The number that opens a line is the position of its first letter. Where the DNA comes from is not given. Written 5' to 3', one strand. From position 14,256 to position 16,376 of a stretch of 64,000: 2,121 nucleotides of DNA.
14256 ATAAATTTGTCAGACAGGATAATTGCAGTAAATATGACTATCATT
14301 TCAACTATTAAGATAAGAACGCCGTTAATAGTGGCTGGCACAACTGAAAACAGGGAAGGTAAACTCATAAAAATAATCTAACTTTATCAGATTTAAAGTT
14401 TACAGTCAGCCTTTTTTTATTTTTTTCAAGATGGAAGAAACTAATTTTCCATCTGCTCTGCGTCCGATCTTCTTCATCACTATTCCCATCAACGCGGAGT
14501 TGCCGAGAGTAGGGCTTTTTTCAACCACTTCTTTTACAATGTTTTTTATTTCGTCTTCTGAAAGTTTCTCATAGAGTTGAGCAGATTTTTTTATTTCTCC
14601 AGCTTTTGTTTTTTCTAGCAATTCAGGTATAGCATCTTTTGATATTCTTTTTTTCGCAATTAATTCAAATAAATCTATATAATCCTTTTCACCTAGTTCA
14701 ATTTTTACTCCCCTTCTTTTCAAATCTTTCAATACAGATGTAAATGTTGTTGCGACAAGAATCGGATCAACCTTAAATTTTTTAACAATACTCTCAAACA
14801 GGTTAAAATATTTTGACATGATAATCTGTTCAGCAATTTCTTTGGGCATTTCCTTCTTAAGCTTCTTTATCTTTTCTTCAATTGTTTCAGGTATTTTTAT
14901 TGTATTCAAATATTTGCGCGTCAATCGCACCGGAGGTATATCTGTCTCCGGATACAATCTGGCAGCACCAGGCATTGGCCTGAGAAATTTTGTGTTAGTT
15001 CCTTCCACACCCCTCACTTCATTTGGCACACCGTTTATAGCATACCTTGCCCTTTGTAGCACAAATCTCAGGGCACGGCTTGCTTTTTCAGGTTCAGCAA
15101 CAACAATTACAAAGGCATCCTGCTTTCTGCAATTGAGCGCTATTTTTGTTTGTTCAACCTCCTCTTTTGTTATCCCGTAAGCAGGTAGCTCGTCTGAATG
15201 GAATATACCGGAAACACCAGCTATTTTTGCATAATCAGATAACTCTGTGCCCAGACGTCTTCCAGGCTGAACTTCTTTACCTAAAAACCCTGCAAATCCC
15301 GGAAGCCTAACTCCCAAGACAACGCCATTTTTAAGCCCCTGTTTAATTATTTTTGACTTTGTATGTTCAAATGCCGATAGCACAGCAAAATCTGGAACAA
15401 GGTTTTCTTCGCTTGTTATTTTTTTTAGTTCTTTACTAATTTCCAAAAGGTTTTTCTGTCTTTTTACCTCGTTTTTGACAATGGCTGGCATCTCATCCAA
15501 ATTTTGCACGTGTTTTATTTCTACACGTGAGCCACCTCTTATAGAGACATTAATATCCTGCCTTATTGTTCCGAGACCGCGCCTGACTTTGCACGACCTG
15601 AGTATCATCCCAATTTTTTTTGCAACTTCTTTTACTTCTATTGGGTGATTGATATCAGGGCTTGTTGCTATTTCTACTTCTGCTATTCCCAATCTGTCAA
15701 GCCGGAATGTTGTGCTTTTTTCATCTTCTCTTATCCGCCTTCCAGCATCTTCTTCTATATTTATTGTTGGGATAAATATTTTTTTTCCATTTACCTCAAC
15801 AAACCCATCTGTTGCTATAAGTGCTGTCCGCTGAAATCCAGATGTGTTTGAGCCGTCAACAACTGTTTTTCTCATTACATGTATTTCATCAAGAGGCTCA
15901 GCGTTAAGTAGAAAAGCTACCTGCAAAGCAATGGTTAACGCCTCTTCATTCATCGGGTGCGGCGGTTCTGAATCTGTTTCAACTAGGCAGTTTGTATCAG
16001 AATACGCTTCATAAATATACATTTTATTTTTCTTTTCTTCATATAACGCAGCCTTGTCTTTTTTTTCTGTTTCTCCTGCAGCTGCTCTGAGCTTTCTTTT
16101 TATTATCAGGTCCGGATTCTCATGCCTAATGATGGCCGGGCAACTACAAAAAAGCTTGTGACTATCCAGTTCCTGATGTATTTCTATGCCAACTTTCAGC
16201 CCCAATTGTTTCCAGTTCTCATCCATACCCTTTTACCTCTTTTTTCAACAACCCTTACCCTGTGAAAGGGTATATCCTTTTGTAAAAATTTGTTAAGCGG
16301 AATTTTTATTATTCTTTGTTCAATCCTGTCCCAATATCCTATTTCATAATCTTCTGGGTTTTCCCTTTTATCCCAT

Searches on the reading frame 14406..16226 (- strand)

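Call 61: search_protein_families(library=pfam, proteins=[window:14406-16226:-], max_evalue=0.001)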
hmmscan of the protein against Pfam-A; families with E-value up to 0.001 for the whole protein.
window:14406-16226:- (606 aa): 4 families
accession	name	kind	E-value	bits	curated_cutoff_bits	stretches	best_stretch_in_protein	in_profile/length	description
PF02934.20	GatB_N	-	2.5e-51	175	23.4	1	11-440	2-276/277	GatB/GatE catalytic domain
PF02938.19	GAD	-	6e-14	52.5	23.4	1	299-386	7-95/95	GAD domain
PF02637.23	GatB_Yqey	-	2.4e-11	44.1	27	1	476-602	2-146/148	GatB domain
PF09424.15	YqeY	-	0.0003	21.3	27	1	550-602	86-141/143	Yqey-like protein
